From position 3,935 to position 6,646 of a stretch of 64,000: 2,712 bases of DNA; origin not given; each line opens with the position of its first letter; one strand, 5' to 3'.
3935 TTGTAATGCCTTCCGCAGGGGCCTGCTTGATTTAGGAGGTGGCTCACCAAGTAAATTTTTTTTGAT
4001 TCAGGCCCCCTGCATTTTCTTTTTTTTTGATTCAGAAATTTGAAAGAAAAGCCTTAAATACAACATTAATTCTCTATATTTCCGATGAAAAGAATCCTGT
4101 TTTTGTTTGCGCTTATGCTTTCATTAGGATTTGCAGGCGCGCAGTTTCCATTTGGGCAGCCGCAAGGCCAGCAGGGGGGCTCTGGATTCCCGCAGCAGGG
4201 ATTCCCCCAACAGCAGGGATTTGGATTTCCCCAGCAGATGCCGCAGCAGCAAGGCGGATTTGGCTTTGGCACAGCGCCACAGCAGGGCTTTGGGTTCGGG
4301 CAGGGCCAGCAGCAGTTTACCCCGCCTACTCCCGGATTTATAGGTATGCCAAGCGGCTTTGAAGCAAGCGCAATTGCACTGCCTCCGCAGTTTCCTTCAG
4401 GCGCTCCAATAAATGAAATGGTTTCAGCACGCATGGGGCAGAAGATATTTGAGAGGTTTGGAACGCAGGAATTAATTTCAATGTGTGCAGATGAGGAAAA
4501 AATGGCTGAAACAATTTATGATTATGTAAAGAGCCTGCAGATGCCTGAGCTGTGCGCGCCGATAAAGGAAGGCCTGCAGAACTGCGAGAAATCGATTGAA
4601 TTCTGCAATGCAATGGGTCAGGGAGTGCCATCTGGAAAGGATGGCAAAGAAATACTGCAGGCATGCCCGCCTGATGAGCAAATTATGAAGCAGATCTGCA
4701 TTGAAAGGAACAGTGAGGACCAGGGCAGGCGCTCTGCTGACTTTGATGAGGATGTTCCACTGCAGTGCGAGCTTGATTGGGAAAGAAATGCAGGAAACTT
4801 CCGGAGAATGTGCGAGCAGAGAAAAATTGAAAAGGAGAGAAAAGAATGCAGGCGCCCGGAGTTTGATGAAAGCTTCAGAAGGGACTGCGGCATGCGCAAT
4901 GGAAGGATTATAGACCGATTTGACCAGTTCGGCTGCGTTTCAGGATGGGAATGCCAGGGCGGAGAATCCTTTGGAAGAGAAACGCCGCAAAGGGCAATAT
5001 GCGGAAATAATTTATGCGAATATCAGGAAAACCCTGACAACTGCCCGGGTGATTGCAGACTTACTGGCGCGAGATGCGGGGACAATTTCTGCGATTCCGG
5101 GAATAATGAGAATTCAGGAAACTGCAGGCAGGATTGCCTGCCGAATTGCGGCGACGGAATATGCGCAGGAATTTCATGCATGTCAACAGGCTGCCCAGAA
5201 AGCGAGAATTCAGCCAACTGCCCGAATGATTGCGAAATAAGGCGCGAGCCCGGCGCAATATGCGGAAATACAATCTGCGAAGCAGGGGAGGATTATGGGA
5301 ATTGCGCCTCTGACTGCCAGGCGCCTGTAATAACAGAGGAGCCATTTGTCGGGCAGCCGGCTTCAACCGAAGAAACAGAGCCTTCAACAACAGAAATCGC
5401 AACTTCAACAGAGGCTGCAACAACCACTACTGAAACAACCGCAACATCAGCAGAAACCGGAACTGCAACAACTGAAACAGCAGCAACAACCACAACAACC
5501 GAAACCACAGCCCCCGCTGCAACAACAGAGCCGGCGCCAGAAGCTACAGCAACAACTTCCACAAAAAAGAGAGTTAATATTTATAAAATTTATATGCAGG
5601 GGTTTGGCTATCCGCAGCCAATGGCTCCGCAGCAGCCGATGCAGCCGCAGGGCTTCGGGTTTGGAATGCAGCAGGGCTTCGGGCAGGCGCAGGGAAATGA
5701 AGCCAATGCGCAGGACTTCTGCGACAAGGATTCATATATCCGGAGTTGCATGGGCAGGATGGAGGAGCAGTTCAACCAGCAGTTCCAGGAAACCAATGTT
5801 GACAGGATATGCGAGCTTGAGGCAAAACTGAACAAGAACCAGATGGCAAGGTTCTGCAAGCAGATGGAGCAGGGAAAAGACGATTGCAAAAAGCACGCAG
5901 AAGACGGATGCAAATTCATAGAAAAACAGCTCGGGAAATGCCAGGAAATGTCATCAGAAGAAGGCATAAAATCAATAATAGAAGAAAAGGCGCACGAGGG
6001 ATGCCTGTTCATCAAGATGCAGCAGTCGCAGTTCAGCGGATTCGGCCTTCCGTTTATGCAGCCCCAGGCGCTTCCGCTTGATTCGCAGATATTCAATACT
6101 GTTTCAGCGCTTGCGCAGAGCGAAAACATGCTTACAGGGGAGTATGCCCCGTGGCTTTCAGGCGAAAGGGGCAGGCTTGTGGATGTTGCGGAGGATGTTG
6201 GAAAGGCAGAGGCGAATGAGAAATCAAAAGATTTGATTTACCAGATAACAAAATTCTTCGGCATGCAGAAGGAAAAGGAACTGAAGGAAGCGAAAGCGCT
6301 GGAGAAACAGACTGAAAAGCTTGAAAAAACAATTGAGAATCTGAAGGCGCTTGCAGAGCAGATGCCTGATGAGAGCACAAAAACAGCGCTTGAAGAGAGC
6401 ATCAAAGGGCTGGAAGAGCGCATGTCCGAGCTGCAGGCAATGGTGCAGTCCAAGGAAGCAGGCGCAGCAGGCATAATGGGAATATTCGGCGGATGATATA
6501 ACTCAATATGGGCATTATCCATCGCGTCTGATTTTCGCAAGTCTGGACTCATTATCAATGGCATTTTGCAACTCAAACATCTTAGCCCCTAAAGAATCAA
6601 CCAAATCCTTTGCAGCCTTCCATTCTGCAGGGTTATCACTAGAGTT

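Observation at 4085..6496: Secreted 803-aa protein with duplicated FG/Q-rich nucleoporin-like regions, Cys-rich repeats, a mucin-like stalk and a coiled coil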

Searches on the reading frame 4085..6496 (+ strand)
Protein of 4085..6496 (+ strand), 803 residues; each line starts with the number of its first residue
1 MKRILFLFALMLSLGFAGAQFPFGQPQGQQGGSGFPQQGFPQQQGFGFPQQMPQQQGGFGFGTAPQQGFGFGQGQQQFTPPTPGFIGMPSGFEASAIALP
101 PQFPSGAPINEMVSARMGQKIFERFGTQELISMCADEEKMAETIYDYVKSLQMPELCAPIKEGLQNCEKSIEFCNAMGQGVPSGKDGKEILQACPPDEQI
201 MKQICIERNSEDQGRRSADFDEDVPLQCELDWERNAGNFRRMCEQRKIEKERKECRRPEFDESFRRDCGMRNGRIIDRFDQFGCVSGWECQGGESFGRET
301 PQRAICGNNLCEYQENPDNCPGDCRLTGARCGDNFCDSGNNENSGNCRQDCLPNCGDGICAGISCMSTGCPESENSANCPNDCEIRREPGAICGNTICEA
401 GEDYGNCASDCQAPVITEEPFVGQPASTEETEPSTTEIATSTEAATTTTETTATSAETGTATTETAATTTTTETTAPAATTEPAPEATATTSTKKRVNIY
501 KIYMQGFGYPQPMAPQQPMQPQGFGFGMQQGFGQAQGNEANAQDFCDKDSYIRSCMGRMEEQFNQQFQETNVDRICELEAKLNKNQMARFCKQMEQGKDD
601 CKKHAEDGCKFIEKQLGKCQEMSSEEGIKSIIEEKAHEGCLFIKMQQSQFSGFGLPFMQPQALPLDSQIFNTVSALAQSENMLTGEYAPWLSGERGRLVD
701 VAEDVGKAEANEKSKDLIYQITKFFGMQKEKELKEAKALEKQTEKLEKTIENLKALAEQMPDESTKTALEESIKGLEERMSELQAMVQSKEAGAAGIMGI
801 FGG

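Call 3: search_protein_families(library=pfam, proteins=[window:4085-6496:+], max_evalue=1)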
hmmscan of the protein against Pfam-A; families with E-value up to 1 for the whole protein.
window:4085-6496:+ (803 aa): 5 families
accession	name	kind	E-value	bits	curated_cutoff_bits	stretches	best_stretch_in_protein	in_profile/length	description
PF07544.18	Med9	-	0.00084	19.8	26.9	1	719-791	11-70/80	RNA polymerase II transcription mediator complex subunit 9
PF01456.22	Mucin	-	0.19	12.2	34.7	1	426-493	36-112/143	Mucin-like glycoprotein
PF24073.1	DUF7365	-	0.32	11.6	27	1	734-789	40-96/101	Coiled-coil region of unknown function (DUF7365)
PF00435.27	Spectrin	-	0.34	11.9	29.9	1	730-791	37-100/105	Spectrin repeat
PF01963.22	TraB_PrgY_gumN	-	0.64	10.3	26.8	0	734-788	133-186/263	TraB/PrgY/gumN family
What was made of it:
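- On Mucin-like O-glycosylated stalk: The Pfam Mucin hit is only E 0.19 (call 3).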

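Call 4: search_protein_families(library=ncbifam, proteins=[window:4085-6496:+], max_evalue=1)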
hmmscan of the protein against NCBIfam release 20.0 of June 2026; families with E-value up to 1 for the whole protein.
window:4085-6496:+ (803 aa): 3 families
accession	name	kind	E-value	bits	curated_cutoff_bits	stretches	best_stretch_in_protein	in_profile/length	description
NF033761.1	gliding_GltJ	equivalog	0.0089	15.1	450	1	413-494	410-488/671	adventurous gliding motility protein GltJ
NF041006.2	cell_div_CdvC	equivalog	0.096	11.6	650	1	740-793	28-81/370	cell division protein CdvC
NF052338.1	PA2781_fam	subfamily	0.16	12.3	45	1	743-789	2-48/98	PA2781 family protein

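Call 7: find_homologous_proteins(query=window:4085-6496:+, max_evalue=0.001)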
Query window:4085-6496:+ (803 aa): 3 proteins with E <= 0.001 among 8000 candidates.
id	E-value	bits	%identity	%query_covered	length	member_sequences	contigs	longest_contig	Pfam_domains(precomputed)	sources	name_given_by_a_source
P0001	0.0e+0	1846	100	100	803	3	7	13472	-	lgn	-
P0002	0.0e+0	1220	66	100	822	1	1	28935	-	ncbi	-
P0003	0.0e+0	1184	63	100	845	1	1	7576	-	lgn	-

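Call 11: find_related_loci(query=A1, collection=genome_contigs, flank=10000)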
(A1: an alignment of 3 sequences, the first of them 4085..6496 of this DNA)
Query A1 (803 aa) in genome_contigs; peptide patterns used: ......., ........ (x = any residue, [..] = any of these).
183 stretches matched a pattern, but none encodes a relative of the query by tblastn (E <= 1e-3).
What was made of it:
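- Tried and rejected: The first GTDB genome scan, using ortholog-specific peptides, found no locus (call 11).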

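Call 12: list_cluster_members(proteins=[P0001, P0002, P0003])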
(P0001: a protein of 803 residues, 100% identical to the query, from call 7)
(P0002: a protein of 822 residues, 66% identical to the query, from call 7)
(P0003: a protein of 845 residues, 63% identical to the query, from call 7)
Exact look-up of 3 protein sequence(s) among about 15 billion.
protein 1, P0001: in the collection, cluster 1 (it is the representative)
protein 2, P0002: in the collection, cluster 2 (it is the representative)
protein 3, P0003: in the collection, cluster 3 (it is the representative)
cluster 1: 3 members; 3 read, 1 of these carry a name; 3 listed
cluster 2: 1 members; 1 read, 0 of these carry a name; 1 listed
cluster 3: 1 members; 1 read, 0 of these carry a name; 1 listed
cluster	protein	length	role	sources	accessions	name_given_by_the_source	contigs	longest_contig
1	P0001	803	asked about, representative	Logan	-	-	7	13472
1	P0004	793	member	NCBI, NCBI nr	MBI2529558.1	MAG: hypothetical protein HYW05_00250 [Candidatus Diapherotrites archaeon] | hypothetical protein [Candidatus Diapherotrites archaeon]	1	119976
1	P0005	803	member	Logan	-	-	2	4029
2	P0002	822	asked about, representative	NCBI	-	-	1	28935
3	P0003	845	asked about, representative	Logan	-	-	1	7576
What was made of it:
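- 4085..6496 (+): Complete ORF, 803 aa plus TGA stop. Its cluster mate MBI2529558.1 comes from a Candidatus Diapherotrites MAG (calls 7, 12).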

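Call 13: find_encoding_contigs(protein=P0002, flank=10000, max_places=3)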
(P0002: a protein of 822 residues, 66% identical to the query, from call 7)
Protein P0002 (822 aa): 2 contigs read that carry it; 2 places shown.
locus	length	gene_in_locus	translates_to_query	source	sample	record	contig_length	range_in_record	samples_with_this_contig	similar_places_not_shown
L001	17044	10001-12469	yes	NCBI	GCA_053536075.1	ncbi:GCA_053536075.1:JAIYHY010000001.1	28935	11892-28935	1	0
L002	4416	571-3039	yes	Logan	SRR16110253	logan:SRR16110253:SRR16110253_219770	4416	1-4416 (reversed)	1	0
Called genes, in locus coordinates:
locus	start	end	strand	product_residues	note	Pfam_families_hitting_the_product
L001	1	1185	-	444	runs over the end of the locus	-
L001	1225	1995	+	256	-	-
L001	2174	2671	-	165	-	-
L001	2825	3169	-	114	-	PF01918:Alba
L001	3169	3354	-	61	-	PF12838:Fer4_7 (faint), PF00037:Fer4 (faint), PF12837:Fer4_6 (faint), PF13237:Fer4_10 (weak), PF13187:Fer4_9 (weak)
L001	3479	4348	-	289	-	-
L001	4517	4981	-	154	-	-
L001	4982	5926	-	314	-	-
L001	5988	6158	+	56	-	PF03911:Sec61_beta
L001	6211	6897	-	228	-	PF01145:Band_7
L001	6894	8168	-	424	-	PF02675:AdoMet_dc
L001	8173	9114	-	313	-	PF01916:DS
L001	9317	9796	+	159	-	-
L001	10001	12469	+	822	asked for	-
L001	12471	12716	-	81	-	-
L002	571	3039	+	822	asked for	-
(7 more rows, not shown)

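Call 14: find_encoding_contigs(protein=P0003, flank=10000, max_places=3)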
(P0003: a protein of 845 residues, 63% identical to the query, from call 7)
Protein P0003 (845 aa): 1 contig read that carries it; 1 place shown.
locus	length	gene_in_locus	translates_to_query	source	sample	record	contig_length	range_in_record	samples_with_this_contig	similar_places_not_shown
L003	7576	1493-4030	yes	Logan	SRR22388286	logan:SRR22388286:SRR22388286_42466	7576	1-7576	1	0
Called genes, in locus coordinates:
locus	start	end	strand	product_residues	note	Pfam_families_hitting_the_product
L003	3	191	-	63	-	?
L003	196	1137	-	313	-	PF01916:DS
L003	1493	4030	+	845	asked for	-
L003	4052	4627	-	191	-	-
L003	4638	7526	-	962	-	PF00133:tRNA-synt_1, PF01921:tRNA-synt_1f (faint), PF09334:tRNA-synt_1g, PF13603:tRNA-synt_1_2 (faint), PF09334:tRNA-synt_1g, PF01406:tRNA-synt_1e (weak), PF08264:Anticodon_1, PF19302:DUF5915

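Call 20: search_solved_structures(query=A1, max_evalue=1)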
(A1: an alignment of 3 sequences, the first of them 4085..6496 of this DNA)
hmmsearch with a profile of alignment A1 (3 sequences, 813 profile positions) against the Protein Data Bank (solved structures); distinct sequences matched with E-value up to 1: 0.

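Call 42: predict_structure(alignment_id=A1)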
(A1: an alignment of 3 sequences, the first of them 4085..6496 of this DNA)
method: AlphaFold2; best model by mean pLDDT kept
length: 803 residues; sequences in the alignment: 3
mean_pLDDT: 41.6   pTM: 0.28
mean pLDDT of the five models: 41.6, 40.8, 40.4, 39.8, 39.5
residues with pLDDT >= 90: 17; 70-90: 87; 50-70: 148; < 50: 551
segments of 3 or more residues with pLDDT < 50: 14-107, 176-597, 645-665, 680-684
pLDDT, mean of each block of 10 residues (from residue 1): 55 37 30 30 30 29 27 25 24 27 43 66 74 78 80 65 62 45 30 32 35 32 31 31 34 29 24 23 23 24 23 25 25 25 25 23 24 28 26 34 36 27 30 29 33 30 28 29 29 26 24 27 25 25 27 29 28 30 32 42 57 66 69 69 49 27 42 56 51 60 56 59 66 82 90 91 87 88 79 64 48
secondary structure, 60 per line:
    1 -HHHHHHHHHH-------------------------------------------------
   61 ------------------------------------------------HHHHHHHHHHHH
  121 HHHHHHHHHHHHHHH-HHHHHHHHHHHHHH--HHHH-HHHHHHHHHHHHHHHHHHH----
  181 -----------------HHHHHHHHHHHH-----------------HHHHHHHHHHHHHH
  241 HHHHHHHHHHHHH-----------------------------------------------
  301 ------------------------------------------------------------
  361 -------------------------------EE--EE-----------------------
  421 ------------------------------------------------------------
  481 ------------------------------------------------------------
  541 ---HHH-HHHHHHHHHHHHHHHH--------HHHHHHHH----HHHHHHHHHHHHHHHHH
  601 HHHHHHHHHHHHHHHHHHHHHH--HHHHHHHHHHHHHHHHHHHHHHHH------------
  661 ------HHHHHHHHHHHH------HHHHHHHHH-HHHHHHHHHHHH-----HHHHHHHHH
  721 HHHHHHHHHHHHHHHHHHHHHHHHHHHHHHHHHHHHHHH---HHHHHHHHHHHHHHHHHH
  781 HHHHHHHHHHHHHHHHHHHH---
elements in order (helices of 4 or more, strands of 3 or more residues): H2-11 H109-135 H137-150 H153-156 H158-176 H198-209 H227-253 H548-563 H572-579 H584-622 H625-648 H667-678 H685-693 H695-706 H712-759 H763-800
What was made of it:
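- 4370..4984 (+): Cys-helical domain A (aa 96-300; 12 Cys; HMM core aa 99-270; contains conserved CPP and CE..W motifs). Helices are predicted at 109-176, 198-209 and 227-253 (call 42).
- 5717..6010 (+): Cys-helical domain B (aa 545-642; 8 Cys). Spacing: C-x8-C-x20-C-x14-C-x9-C-x7-C-x9-C-x20-C. It includes the twin Cx9C at aa 591-619. Helical in the AF2 model at low confidence (call 42).
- Closest known: Twin Cx9C. Different: The structure was not confidently modelled (call 42).
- AF2 gave no confident model for domains A and B (call 42).
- Tried and rejected: Full-length AF2 with 3 sequences gave mean pLDDT 41.6 (call 42).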

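Call 47: search_protein_families(library=pfam, alignment_id=A5, max_evalue=0.001)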
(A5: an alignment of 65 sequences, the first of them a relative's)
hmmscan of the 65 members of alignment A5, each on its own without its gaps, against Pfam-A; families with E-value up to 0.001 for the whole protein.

A. member 1, P0002 (822 aa): 0 families

B. families by the number of members that match (of 65 scanned): 7 families
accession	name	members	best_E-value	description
PF07648.20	Kazal_2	3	5.4e-06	Kazal-type serine protease inhibitor domain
PF00050.26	Kazal_1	2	6.9e-08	Kazal-type serine protease inhibitor domain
PF13098.12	Thioredoxin_2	2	4.3e-07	Thioredoxin-like domain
PF13192.12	Thioredoxin_3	2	2.7e-06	Thioredoxin domain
PF00085.26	Thioredoxin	1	2e-06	Thioredoxin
PF13675.11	PilJ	1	0.00026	Type IV pili methyl-accepting chemotaxis transducer N-term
PF24554.1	DUF7603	1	0.00047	Domain of unknown function (DUF7603)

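Call 64: search_solved_structures(query=A5, max_evalue=1)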
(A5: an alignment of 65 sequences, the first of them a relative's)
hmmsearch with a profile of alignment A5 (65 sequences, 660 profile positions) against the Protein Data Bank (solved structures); distinct sequences matched with E-value up to 1: 3.
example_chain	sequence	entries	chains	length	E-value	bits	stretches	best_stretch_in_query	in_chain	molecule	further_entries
8zvk_A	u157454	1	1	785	2.2e-07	33.3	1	279-348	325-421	AaBgIC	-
8i3j_A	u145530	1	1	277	0.057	15.4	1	316-436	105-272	Dynein axonemal heavy chain 1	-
8qaf_A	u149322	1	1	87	0.16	13.9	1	547-607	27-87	sc-apCC-8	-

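Call 91: search_protein_families(library=phrogs, proteins=[window:4085-6496:+], max_evalue=0.01)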
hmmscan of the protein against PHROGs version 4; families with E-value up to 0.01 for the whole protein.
window:4085-6496:+ (803 aa): 1 family
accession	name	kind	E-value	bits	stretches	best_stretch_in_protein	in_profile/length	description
phrog_736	-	unknown function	0.0046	18.1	0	736-789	37-91/112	-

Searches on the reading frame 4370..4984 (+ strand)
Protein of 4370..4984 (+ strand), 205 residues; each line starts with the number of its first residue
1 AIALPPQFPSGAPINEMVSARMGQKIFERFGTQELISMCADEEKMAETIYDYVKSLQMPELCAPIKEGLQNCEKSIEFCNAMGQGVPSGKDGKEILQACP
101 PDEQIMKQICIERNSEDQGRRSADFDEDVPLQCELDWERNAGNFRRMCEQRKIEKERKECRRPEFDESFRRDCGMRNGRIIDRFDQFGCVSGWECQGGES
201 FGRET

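Call 19: find_homologous_proteins(query=A3, max_evalue=0.01)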
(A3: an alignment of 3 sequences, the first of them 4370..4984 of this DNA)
Query A3 (3 sequences): 1021 candidates shared short words with the query, none scored E <= 0.01.

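Call 22: search_protein_families(library=pfam, proteins=[window:4370-4984:+], max_evalue=10)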
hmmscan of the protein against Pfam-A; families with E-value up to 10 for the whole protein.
window:4370-4984:+ (205 aa): 0 families

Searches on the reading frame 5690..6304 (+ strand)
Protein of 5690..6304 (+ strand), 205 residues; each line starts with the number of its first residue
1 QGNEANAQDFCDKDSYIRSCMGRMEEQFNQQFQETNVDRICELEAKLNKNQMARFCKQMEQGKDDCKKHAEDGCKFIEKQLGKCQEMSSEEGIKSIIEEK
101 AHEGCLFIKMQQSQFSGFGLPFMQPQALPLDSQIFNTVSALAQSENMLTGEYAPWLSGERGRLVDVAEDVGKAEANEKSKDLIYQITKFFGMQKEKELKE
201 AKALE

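Call 22: search_protein_families(library=pfam, proteins=[window:5690-6304:+], max_evalue=10)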
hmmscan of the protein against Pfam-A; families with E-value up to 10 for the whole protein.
window:5690-6304:+ (205 aa): 1 family
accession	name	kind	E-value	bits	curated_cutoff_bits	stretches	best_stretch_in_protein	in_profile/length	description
PF02710.19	Hema_HEFG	-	0.16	12.6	25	1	46-92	58-104/155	Hemagglutinin domain of haemagglutinin-esterase-fusion glycoprotein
